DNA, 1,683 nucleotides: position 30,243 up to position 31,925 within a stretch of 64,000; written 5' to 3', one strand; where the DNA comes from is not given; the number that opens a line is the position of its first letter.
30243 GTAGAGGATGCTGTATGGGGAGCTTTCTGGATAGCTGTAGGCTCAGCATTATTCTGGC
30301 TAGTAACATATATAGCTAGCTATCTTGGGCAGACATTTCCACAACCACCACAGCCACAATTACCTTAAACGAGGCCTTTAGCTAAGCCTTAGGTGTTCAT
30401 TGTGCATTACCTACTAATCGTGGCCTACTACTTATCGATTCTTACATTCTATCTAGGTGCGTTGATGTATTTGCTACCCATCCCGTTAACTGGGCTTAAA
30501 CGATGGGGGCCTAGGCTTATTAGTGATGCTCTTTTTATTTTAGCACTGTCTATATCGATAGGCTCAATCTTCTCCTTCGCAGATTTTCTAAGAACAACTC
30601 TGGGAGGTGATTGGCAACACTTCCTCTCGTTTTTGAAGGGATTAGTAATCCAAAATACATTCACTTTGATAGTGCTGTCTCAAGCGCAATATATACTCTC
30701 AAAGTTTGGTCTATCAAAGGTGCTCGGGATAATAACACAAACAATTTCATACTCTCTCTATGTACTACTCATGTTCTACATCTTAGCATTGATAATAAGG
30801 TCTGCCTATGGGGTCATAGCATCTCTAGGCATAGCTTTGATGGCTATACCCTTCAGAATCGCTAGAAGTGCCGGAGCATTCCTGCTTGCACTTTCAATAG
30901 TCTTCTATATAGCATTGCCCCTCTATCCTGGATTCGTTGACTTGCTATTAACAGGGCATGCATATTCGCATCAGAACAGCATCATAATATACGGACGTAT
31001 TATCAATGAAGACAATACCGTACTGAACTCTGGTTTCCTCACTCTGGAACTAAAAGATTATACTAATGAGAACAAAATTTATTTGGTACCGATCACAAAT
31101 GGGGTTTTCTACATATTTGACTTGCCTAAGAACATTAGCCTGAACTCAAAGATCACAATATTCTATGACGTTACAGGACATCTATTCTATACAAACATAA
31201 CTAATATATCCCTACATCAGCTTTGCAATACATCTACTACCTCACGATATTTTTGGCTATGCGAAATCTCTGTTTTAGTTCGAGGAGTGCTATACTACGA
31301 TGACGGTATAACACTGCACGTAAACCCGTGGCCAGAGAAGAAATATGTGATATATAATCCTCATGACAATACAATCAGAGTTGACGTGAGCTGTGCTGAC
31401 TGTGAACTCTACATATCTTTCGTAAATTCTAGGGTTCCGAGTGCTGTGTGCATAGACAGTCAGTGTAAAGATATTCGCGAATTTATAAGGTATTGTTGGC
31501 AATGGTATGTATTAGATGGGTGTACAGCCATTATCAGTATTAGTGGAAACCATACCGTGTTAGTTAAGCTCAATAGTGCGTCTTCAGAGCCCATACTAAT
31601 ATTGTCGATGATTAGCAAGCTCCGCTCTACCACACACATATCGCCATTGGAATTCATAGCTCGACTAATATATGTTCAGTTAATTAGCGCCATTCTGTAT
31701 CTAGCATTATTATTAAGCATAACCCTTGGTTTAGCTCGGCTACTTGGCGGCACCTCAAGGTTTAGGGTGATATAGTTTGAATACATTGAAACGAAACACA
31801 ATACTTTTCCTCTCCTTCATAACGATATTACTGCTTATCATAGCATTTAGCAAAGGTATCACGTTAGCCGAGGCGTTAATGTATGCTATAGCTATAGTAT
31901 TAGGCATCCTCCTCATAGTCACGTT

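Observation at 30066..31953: Compact 2TM / polytopic / 2TM membrane operon resembling the crenarchaeal Ced/Ted (VirB2-VirB6-like) DNA-transfer module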

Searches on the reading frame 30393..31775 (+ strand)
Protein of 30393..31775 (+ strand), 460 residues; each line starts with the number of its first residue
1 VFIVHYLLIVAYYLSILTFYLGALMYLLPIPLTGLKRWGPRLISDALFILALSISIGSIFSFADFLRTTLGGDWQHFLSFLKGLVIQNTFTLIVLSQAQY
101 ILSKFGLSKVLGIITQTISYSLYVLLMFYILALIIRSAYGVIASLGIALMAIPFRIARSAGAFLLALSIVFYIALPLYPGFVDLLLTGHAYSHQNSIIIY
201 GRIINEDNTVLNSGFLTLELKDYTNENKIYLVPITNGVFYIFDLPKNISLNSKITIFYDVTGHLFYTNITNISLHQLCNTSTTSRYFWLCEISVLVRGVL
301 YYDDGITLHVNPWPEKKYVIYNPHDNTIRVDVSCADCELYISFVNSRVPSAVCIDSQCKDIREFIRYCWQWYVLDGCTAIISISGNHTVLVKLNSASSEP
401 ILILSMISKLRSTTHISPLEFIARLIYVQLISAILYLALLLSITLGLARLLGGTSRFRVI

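Call 3: search_protein_families(library=pfam, proteins=[window:30393-31775:+], max_evalue=1)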
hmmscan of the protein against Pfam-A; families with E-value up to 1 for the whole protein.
window:30393-31775:+ (460 aa): 0 families

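Call 4: search_protein_families(library=ncbifam, proteins=[window:30393-31775:+], max_evalue=1)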
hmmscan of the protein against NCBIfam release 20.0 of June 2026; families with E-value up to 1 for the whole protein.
window:30393-31775:+ (460 aa): 3 families
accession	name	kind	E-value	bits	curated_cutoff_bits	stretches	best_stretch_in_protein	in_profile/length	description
NF041796.2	Ced_CedA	equivalog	2.4e-37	128.9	330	2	1-186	1-192/259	DNA import protein CedA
NF053657.1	CedE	equivalog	6.5e-25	88.4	400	2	5-185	4-195/260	DNA-translocating protein CedE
NF041797.1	Ced_CedA1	equivalog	2.9e-06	27.2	100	1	7-62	12-67/75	DNA import protein CedA1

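Call 8: find_homologous_proteins(query=window:30393-31775:+, max_evalue=0.001)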
Query window:30393-31775:+ (460 aa): 40 proteins with E <= 0.001 among 8000 candidates.
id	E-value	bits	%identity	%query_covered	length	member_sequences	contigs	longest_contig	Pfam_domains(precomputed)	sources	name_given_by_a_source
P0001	4.2e-296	1000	100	100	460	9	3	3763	PF27251.1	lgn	-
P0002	7.8e-247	838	81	99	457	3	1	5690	PF27251.1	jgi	-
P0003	3.8e-236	802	81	95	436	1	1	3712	-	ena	-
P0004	3.3e-170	585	59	99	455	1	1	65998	PF27251.1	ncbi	-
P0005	1.5e-169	583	59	99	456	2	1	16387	PF27251.1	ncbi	-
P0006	2.2e-94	335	41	99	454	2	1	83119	PF27251.1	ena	-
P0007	9.0e-93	330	42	99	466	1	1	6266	PF27251.1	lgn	-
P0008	9.2e-93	330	42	99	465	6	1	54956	PF27251.1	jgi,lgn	jgi:hypothetical protein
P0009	4.2e-90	321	41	100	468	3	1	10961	PF27251.1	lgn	-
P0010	9.7e-90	320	40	98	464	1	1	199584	PF27251.1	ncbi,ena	-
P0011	2.2e-89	319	40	99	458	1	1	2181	PF27251.1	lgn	-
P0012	4.4e-89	318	39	99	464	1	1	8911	PF27251.1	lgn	-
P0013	4.6e-89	318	40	99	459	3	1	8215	PF27251.1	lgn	-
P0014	2.0e-88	316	41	99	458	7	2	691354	PF27251.1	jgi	jgi:hypothetical protein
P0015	5.6e-88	314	38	99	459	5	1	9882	PF27251.1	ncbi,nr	ncbi:MAG: hypothetical protein JHC33_04115 [Ignisphaera sp.]|nr:hypothetical protein [Ignisphaera sp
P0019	3.1e-86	308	41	99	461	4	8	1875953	PF27251.1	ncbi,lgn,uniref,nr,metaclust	ncbi:hypothetical protein Igag_0132 [Ignisphaera aggregans DSM 17230]|uniref:Uncharacterized protein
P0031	3.0e-48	183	48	39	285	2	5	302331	PF27251.1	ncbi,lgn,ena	-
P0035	6.9e-30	123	40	42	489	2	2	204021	PF27251.1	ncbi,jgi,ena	-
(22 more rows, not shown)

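Call 15: find_encoding_contigs(protein=P0019, flank=10000, max_places=2)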
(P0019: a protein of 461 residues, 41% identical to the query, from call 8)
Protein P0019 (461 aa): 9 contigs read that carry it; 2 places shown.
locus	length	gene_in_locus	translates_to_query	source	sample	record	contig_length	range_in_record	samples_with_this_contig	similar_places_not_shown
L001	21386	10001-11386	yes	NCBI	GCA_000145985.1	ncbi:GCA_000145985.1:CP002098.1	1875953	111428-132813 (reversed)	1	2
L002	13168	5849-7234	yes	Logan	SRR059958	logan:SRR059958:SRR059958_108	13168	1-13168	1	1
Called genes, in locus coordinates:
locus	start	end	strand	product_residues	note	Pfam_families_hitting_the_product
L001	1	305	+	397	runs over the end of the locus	PF01896:DNA_primase_S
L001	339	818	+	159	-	PF25865:Gins15_C (faint)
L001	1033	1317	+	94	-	PF00935:Ribosomal_L44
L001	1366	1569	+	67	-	PF01667:Ribosomal_S27e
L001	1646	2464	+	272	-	PF21266:S1_RRP4 (faint), PF00575:S1, PF10447:EXOSC1 (faint), PF07541:EIF_2_alpha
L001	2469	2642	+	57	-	PF04135:Nop10p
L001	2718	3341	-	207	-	-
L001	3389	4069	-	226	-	PF00156:Pribosyltran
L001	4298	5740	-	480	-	PF01139:RtcB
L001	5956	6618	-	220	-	-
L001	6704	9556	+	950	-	PF00270:DEAD, PF04851:ResIII (weak), PF00271:Helicase_C, PF19306:WHD_Lhr, PF08494:DEAD_assoc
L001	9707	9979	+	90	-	PF27251:CedA1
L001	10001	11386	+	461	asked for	PF27251:CedA1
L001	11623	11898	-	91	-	-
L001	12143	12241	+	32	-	-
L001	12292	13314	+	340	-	PF00297:Ribosomal_L3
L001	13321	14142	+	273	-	PF00573:Ribosomal_L4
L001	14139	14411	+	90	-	PF00276:Ribosomal_L23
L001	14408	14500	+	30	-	-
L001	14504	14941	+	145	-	PF00203:Ribosomal_S19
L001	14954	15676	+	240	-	PF00181:Ribosomal_L2_N, PF03947:Ribosomal_L2_C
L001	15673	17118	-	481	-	PF00437:T2SSE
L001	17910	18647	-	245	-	-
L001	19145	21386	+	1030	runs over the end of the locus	-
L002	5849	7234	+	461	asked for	PF27251:CedA1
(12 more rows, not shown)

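Call 21: predict_structure(alignment_id=A2)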
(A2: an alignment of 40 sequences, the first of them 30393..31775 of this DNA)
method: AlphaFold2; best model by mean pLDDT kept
length: 460 residues; sequences in the alignment: 40
mean_pLDDT: 83.5   pTM: 0.66
mean pLDDT of the five models: 83.5, 83.3, 82.4, 81.3, 81.1
residues with pLDDT >= 90: 203; 70-90: 188; 50-70: 48; < 50: 21
segments of 3 or more residues with pLDDT < 50: 189-194, 402-404, 410-414, 457-460
pLDDT, mean of each block of 10 residues (from residue 1): 86 94 90 83 91 92 88 86 87 87 82 85 90 94 94 89 95 92 69 61 90 87 59 81 69 90 92 84 62 92 90 85 83 93 90 94 95 90 94 67 50 58 75 90 92 56
secondary structure, 60 per line:
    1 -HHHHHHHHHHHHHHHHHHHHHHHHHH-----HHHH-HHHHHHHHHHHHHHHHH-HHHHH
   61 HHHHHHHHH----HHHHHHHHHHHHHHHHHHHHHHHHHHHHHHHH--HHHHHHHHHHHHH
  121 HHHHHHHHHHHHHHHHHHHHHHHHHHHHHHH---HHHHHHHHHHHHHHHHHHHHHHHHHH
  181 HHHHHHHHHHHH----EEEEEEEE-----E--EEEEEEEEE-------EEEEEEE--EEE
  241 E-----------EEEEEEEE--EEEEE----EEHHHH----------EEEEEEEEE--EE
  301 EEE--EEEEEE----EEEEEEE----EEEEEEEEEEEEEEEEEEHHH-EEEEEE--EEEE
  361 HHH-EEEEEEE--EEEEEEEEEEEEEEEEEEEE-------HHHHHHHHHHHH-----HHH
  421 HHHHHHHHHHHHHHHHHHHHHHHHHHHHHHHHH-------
elements in order: H2-27 H33-36 H38-54 H56-69 H74-105 H108-151 H155-192 E197-204 E213-221 E229-235 E238-241 E253-260 E263-267 H274-277 E288-296 E299-303 E306-311 E316-322 E327-344 E349-354 E357-360 E365-371 E374-393 H401-412 H418-453

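Call 23: find_encoding_contigs(protein=P0004, flank=10000, max_places=1)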
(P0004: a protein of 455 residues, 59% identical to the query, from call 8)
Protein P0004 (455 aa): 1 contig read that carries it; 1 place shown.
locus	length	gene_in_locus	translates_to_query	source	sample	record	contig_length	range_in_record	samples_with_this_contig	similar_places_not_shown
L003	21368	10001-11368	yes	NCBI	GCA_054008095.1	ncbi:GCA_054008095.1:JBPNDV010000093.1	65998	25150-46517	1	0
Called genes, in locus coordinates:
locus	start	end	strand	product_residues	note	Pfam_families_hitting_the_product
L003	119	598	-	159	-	PF25865:Gins15_C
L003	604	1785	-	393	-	PF01896:DNA_primase_S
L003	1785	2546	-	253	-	PF00705:PCNA_N, PF02747:PCNA_C (weak)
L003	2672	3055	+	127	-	PF04014:MazE_antitoxin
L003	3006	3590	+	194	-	-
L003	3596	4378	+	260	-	PF01904:DUF72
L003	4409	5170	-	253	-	PF02747:PCNA_C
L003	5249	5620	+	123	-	-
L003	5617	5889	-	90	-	PF12136:RNA_pol_Rpo13 (weak)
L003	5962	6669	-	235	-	-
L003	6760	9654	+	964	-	PF00270:DEAD, PF00271:Helicase_C, PF19306:WHD_Lhr, PF08494:DEAD_assoc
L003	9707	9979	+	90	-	PF27251:CedA1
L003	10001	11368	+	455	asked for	PF27251:CedA1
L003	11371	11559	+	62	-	-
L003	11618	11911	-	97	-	-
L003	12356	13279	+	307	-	PF02598:Methyltrn_RNA_3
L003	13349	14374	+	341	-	PF00297:Ribosomal_L3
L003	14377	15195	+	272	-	PF00573:Ribosomal_L4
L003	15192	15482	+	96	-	PF00276:Ribosomal_L23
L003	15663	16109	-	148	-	PF00203:Ribosomal_S19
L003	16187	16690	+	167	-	-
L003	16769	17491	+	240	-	PF00181:Ribosomal_L2_N (weak), PF03947:Ribosomal_L2_C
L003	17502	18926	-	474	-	PF00437:T2SSE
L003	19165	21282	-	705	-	PF03030:H_PPase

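Call 24: find_encoding_contigs(protein=P0031, flank=10000, max_places=1)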
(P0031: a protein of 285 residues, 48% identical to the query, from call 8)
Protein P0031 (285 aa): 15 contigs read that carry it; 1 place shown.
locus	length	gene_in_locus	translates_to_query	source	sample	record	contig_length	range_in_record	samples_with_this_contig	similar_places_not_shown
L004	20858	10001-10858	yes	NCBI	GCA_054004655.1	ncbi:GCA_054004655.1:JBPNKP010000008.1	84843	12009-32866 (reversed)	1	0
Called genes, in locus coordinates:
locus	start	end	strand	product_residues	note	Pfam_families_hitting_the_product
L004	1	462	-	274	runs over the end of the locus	PF00575:S1, PF07541:EIF_2_alpha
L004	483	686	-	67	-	PF01667:Ribosomal_S27e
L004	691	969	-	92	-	PF00935:Ribosomal_L44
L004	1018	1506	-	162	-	PF25865:Gins15_C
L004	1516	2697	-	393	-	PF01896:DNA_primase_S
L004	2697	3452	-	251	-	PF00705:PCNA_N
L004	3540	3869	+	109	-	PF04014:MazE_antitoxin (weak)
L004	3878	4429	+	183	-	-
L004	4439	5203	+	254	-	PF01904:DUF72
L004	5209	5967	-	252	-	PF02747:PCNA_C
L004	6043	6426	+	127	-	-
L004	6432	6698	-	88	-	-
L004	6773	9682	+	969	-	PF00270:DEAD, PF00271:Helicase_C, PF19306:WHD_Lhr, PF08494:DEAD_assoc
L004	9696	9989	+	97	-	PF27251:CedA1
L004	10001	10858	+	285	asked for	PF27251:CedA1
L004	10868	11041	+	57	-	-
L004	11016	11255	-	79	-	-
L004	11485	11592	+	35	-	-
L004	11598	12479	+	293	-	PF02598:Methyltrn_RNA_3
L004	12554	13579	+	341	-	PF00297:Ribosomal_L3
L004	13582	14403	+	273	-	PF00573:Ribosomal_L4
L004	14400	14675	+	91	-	PF00276:Ribosomal_L23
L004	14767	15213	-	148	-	PF00203:Ribosomal_S19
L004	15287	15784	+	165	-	-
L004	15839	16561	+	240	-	PF00181:Ribosomal_L2_N (weak), PF03947:Ribosomal_L2_C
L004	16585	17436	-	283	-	PF13847:Methyltransf_31 (weak), PF13649:Methyltransf_25 (weak)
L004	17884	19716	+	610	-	PF02730:AFOR_N, PF01314:AFOR_C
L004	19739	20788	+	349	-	PF03447:NAD_binding_3, PF00742:Homoserine_dh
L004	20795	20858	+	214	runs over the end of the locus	PF04199:Cyclase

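Call 25: find_encoding_contigs(protein=P0035, flank=10000, max_places=1)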
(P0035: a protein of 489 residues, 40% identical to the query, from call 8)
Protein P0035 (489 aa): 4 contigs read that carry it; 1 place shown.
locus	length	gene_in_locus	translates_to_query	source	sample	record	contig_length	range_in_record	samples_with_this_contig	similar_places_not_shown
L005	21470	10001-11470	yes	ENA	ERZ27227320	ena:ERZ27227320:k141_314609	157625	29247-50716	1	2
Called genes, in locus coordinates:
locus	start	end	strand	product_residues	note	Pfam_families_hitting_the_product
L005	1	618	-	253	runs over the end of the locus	PF00705:PCNA_N, PF02747:PCNA_C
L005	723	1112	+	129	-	-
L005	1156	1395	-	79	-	PF12136:RNA_pol_Rpo13 (weak)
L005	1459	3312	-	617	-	PF00004:AAA (faint), PF01935:DUF87, PF10412:TrwB_AAD_bind (faint), PF12846:AAA_10 (weak), PF13401:AAA_22 (faint)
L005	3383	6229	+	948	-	PF00270:DEAD, PF00271:Helicase_C, PF19306:WHD_Lhr, PF08494:DEAD_assoc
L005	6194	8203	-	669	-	PF00037:Fer4 (faint), PF01507:PAPS_reduct, PF13237:Fer4_10 (weak), PF12838:Fer4_7 (weak), PF14697:Fer4_21 (weak)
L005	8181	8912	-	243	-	PF25087:GMPPB_C (faint), PF00132:Hexapep (weak), PF25084:LbH_EIF2B (weak), PF00132:Hexapep, PF14602:Hexapep_2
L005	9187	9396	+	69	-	-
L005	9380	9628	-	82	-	PF01402:RHH_1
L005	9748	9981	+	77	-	PF27251:CedA1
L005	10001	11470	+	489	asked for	PF27251:CedA1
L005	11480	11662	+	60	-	-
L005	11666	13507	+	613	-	PF10412:TrwB_AAD_bind (faint), PF01935:DUF87, PF04665:Pox_A32 (faint), PF12846:AAA_10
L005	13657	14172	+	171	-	-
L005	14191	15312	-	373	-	PF26466:DNA_primase_lrg_N (weak), PF04104:DNA_primase_lrg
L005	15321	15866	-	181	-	PF00011:HSP20, PF04969:CS (weak), PF17886:ArsA_HSP20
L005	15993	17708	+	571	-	PF00133:tRNA-synt_1, PF01406:tRNA-synt_1e (faint), PF09334:tRNA-synt_1g, PF19303:Anticodon_3, PF08264:Anticodon_1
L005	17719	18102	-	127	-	-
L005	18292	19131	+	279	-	PF01048:PNP_UDP_1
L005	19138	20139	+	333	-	PF01008:IF-2B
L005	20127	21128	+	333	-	PF01008:IF-2B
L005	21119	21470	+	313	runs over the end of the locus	PF00294:PfkB, PF08543:Phos_pyr_kin (weak)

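Call 26: fold_search(model_id=the predicted structure, library=pdb)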
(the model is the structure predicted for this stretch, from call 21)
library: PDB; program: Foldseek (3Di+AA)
matches with E <= 10: 320; with E <= 0.001: 0
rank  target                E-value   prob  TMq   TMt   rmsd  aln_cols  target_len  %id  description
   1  3rkp_A                1.2e-03  0.93  0.14  0.17  15.1       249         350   10  Crystal structure of BcpA*(D312A), the major pilin subunit of Bacillus cereus (released 2012-05-30)
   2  3kpt_B                1.5e-03  0.90  0.13  0.17  16.1       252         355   10  Crystal structure of BcpA, the major pilin subunit of Bacillus cereus (released 2009-11-24)
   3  6fb3_A                2.5e-03  0.84  0.12  0.04  19.2       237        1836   11  Teneurin 2 Partial Extracellular Domain (released 2018-03-28)
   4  8qox_B                4.9e-03  0.90  0.18  0.18  22.1       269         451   10  Two-component assembly of SlaA and SlaB S-layer proteins of Sulfolobus acidocaldarius (released 2024-02-21)
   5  5z24_A                5.2e-03  0.97  0.19  0.19  12.6       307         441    7  Crystal structure of shaft pilin spaD from Lactobacillus rhamnosus GG - K365A mutant (released 2018-06-20)
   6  3rkp_B                6.0e-03  0.80  0.13  0.16  15.2       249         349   10  Crystal structure of BcpA*(D312A), the major pilin subunit of Bacillus cereus (released 2012-05-30)
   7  5z0z_A                8.1e-03  0.95  0.18  0.19  12.3       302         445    7  Crystal structure of shaft pilin spaD from Lactobacillus rhamnosus GG - D242A mutant (released 2018-06-20)
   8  3kpt_A                1.1e-02  0.66  0.13  0.16  15.6       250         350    9  Crystal structure of BcpA, the major pilin subunit of Bacillus cereus (released 2009-11-24)
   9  2ww8                  2.1e-02  0.38  0.10  0.06  21.0       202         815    4  Structure of the pilus adhesin (RrgA) from Streptococcus pneumoniae (released 2010-01-19)
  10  9yh9_A                2.3e-02  1.00  0.15  0.37   8.2       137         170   10  Crystal structure of a phage catechol 1,2-dioxygenase identified from a soil metagenomic survey (released 2025-10-08)
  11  5yu5_B                2.4e-02  0.90  0.19  0.19  12.8       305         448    7  Crystal structure of shaft pilin spaD from Lactobacillus rhamnosus GG (released 2018-06-20)
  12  7k80_G                3.4e-02  0.28  0.09  0.14  15.9       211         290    8  KIR3DL1*001 in complex with HLA-A*24:02 presenting the RYPLTFGW peptide (released 2020-12-09)
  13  4ktr_B                3.7e-02  0.12  0.08  0.05  20.1       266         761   10  Crystal structure of 2-O-alpha-glucosylglycerol phosphorylase in complex with isofagomine and glycerol (released 2014-05-21)
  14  5z24_B                4.1e-02  0.84  0.18  0.19  12.4       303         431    8  Crystal structure of shaft pilin spaD from Lactobacillus rhamnosus GG - K365A mutant (released 2018-06-20)
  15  8wxd_A                4.1e-02  0.44  0.14  0.15  14.2       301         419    9  Crystal Structure of shaft pilin PilA from Streptococcus sanguinis (released 2025-05-07)
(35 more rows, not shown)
